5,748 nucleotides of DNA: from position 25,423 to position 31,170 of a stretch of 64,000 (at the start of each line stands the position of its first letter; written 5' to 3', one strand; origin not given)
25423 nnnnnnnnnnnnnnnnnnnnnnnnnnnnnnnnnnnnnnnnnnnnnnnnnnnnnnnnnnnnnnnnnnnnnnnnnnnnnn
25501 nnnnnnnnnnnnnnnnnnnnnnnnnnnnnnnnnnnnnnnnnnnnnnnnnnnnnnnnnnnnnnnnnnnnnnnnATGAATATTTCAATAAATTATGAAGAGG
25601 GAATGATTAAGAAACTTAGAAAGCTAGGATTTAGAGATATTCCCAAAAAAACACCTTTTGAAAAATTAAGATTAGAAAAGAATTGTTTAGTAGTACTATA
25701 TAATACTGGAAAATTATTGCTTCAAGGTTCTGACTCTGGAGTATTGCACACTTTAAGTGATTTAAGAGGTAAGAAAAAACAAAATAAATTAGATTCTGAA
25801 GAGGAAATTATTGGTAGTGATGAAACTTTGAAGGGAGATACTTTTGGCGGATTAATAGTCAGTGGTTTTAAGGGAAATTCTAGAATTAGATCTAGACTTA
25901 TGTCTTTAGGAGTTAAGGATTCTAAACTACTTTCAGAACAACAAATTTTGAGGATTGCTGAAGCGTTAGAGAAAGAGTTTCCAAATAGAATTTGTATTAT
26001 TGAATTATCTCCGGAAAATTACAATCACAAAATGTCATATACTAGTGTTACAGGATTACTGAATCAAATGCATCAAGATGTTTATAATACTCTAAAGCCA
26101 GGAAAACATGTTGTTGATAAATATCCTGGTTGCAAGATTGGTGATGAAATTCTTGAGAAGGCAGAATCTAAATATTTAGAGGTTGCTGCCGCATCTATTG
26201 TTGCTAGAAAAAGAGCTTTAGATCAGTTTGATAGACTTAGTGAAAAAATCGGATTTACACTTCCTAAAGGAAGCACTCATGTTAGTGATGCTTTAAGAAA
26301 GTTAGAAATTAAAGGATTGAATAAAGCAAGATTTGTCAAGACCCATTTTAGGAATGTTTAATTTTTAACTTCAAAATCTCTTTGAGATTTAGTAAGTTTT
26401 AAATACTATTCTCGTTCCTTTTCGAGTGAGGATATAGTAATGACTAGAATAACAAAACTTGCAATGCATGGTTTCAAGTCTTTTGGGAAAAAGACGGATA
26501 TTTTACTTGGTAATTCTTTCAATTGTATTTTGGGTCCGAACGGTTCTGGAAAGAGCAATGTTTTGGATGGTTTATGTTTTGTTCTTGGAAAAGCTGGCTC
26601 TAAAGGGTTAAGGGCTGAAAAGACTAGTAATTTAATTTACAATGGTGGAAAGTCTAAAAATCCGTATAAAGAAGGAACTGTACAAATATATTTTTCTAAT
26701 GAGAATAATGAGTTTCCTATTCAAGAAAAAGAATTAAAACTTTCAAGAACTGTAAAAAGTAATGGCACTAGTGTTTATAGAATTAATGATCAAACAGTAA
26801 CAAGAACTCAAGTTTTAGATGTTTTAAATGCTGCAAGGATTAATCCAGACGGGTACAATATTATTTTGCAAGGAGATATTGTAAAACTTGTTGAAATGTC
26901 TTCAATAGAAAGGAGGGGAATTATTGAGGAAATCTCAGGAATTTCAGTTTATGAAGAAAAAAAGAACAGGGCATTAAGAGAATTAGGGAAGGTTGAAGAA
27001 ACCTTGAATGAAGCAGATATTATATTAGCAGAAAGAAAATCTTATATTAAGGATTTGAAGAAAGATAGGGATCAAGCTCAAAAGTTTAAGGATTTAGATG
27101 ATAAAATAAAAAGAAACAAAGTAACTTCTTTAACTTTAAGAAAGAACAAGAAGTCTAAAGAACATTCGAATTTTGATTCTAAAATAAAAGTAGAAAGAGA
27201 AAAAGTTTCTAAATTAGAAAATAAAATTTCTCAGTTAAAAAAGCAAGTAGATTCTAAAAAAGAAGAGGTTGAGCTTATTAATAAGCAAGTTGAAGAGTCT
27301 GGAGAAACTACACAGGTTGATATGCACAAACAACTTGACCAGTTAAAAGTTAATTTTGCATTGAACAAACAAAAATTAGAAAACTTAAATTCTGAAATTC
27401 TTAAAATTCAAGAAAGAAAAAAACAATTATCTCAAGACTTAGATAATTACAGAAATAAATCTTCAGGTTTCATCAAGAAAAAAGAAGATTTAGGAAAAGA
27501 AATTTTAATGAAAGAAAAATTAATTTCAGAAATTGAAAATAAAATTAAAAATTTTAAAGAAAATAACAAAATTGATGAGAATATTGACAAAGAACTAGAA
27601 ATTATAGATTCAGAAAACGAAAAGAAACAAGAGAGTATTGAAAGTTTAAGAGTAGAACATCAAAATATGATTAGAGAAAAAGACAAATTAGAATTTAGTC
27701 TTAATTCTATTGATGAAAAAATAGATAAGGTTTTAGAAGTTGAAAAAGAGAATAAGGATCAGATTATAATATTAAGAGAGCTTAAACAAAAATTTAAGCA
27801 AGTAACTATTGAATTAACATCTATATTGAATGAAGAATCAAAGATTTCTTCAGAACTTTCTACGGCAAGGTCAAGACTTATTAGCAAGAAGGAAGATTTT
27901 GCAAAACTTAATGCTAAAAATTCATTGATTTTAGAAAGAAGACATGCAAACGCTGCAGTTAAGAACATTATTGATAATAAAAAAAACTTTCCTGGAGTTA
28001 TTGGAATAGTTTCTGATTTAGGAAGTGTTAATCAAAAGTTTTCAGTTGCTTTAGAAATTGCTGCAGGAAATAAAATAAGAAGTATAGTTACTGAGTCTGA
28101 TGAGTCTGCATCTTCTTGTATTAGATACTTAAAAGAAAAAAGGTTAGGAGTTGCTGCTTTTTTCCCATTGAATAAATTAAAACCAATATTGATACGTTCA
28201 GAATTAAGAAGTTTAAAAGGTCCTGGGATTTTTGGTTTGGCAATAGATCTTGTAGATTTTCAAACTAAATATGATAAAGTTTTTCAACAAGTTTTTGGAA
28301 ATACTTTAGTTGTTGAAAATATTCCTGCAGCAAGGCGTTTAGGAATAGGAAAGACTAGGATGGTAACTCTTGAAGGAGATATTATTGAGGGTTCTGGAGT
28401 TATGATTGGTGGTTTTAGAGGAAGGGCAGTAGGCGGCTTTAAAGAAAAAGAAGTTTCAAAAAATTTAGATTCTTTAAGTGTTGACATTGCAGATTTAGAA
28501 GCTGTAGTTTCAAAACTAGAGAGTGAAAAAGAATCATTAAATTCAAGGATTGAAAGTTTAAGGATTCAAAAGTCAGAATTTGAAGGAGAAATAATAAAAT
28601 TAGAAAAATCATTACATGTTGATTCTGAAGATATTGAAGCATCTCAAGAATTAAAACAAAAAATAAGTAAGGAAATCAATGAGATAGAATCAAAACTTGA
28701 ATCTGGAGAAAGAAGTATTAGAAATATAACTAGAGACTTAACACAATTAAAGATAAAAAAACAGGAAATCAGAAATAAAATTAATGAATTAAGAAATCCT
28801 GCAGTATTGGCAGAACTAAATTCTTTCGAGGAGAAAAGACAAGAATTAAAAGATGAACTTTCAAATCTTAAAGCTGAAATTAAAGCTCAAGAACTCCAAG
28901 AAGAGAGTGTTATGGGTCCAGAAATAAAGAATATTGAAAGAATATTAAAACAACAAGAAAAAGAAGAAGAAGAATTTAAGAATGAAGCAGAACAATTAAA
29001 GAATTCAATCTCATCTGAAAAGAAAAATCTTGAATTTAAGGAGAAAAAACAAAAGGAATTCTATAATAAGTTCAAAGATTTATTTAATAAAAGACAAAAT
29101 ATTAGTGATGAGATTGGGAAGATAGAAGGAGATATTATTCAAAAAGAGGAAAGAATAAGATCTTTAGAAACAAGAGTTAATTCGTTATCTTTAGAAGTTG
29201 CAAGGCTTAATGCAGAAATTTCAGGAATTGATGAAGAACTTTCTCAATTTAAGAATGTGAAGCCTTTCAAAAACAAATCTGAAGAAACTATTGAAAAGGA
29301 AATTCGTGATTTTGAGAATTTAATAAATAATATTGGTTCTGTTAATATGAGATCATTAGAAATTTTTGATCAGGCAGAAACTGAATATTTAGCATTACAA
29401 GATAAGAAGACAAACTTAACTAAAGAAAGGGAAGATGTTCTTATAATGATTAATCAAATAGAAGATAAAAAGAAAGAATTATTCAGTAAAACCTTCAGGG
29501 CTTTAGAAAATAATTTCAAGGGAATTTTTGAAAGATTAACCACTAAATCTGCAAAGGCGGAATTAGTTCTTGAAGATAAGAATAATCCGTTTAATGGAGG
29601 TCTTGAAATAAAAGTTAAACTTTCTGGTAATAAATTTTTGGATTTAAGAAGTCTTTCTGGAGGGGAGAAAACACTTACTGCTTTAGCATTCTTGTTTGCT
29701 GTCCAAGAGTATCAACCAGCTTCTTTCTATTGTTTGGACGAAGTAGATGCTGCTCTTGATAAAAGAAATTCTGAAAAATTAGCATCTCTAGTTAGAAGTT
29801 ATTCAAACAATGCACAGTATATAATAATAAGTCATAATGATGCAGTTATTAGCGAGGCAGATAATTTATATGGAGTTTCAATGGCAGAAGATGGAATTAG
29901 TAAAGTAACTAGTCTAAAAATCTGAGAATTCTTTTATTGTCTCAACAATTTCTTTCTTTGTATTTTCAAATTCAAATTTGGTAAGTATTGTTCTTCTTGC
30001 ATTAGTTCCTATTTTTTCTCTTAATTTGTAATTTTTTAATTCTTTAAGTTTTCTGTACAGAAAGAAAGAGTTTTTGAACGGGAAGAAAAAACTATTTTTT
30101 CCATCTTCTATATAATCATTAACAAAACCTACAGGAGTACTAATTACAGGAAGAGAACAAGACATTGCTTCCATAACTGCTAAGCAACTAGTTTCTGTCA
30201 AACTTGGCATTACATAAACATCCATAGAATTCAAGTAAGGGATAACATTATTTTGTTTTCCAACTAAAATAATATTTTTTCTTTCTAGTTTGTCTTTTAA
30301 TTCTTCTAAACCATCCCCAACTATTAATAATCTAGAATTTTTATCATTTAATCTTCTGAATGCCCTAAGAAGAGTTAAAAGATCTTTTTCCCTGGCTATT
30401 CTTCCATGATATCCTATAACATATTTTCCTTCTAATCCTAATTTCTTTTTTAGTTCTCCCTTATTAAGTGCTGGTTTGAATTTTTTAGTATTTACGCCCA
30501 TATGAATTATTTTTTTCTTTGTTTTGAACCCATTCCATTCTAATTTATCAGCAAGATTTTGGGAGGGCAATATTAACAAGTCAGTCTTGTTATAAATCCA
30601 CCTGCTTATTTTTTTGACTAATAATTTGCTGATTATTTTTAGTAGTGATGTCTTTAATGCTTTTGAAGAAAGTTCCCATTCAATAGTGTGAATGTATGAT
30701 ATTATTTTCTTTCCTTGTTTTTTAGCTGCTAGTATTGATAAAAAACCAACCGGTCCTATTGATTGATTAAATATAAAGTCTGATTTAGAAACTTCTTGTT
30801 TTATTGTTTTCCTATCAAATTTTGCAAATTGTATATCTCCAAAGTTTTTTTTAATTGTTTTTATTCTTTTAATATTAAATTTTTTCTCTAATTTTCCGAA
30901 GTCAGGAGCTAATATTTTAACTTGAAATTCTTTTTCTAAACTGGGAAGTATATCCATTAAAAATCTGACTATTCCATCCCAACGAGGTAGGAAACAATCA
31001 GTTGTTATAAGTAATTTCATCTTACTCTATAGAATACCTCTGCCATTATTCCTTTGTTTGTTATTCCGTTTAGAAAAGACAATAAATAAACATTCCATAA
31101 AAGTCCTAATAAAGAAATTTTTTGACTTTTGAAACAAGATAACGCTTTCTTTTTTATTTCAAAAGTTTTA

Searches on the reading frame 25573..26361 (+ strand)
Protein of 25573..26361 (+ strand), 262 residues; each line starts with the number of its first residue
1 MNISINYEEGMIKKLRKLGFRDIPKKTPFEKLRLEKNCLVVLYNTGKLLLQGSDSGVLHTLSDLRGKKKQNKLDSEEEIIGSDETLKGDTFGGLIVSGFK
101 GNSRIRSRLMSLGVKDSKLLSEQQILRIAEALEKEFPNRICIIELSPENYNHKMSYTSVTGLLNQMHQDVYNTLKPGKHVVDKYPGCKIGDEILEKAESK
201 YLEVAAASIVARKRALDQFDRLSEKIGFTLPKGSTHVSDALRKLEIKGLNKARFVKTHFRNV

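Call 56: search_protein_families(library=pfam, proteins=[window:25573-26361:+], max_evalue=0.00001)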
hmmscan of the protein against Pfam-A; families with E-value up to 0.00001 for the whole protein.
window:25573-26361:+ (262 aa): 1 family
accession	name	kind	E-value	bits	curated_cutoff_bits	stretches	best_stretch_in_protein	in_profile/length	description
PF01351.25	RNase_HII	-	4.3e-22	79.4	25.8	1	80-262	1-199/199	Ribonuclease HII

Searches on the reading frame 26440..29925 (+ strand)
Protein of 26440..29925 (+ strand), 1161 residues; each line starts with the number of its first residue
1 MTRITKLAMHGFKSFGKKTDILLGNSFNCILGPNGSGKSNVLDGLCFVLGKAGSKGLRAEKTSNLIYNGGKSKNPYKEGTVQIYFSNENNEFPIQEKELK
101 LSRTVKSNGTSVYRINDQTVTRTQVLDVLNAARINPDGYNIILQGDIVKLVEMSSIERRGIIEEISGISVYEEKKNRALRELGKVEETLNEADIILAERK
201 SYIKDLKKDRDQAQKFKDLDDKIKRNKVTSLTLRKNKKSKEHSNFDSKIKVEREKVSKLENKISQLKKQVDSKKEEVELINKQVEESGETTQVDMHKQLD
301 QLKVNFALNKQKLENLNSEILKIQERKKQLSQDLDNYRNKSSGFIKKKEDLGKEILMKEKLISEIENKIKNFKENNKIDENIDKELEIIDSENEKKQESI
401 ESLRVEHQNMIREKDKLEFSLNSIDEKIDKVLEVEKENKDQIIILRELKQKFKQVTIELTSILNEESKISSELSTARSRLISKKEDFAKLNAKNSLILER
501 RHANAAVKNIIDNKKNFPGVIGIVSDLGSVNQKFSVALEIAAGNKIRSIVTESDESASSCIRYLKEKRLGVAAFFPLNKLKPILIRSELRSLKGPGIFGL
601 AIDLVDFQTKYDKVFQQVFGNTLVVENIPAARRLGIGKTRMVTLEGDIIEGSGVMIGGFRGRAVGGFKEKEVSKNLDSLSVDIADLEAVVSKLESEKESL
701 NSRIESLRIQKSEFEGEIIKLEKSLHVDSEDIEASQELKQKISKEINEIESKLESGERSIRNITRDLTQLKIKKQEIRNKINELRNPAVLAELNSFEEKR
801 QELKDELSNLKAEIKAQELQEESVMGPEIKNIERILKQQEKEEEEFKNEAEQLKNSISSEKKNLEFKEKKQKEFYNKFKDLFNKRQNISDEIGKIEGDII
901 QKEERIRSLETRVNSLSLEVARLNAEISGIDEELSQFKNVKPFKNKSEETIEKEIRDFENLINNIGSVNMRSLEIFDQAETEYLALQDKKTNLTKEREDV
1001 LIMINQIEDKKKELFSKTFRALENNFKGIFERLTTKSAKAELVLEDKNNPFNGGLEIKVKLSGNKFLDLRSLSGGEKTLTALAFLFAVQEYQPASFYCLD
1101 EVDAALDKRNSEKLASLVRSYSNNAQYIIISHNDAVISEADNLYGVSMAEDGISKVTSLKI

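Call 80: search_protein_families(library=pfam, proteins=[window:26440-29925:+], max_evalue=0.00001)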
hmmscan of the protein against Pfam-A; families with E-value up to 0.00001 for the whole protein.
window:26440-29925:+ (1161 aa): 5 families
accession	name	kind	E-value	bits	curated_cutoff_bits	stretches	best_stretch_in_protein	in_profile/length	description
PF02463.25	SMC_N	-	2.6e-49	168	40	1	4-1154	2-219/220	RecF/RecN/SMC N terminal domain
PF06470.18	SMC_hinge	-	3e-27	95.8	22.5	1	517-634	1-115/116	SMC proteins Flexible Hinge Domain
PF13476.12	AAA_23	-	6.1e-14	53.6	27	1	6-270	1-200/201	AAA domain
PF13304.12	AAA_21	-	1e-08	36.1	27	0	969-1137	141-303/304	AAA domain, putative AbiEii toxin, Type IV TA system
PF13175.12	AAA_15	-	1.4e-08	35.2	32.1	1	4-351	3-278/374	AAA ATPase domain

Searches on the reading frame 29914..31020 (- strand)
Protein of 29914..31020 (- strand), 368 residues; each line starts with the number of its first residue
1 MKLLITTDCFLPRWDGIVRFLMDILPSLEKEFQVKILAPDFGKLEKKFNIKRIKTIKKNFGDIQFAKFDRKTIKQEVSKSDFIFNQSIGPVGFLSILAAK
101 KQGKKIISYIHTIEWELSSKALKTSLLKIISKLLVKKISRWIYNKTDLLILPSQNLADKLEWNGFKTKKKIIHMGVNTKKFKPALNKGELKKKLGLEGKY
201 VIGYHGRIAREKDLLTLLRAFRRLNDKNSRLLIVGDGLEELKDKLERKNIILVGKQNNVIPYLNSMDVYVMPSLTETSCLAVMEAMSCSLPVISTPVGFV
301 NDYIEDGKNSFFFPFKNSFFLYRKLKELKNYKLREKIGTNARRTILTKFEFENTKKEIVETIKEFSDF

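Call 56: search_protein_families(library=pfam, proteins=[window:29914-31020:-], max_evalue=0.00001)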
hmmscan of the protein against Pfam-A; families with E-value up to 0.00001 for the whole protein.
window:29914-31020:- (368 aa): 3 families
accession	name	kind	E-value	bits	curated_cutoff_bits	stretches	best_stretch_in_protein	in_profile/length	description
PF00534.26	Glycos_transf_1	-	2.6e-29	102.4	26.4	1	188-343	3-171/172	Glycosyl transferases group 1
PF13692.12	Glyco_trans_1_4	-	1.8e-28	100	27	1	200-318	2-129/142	Glycosyl transferases group 1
PF13439.12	Glyco_transf_4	-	2.1e-13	51.1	28.5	1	15-179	2-169/170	Glycosyltransferase Family 4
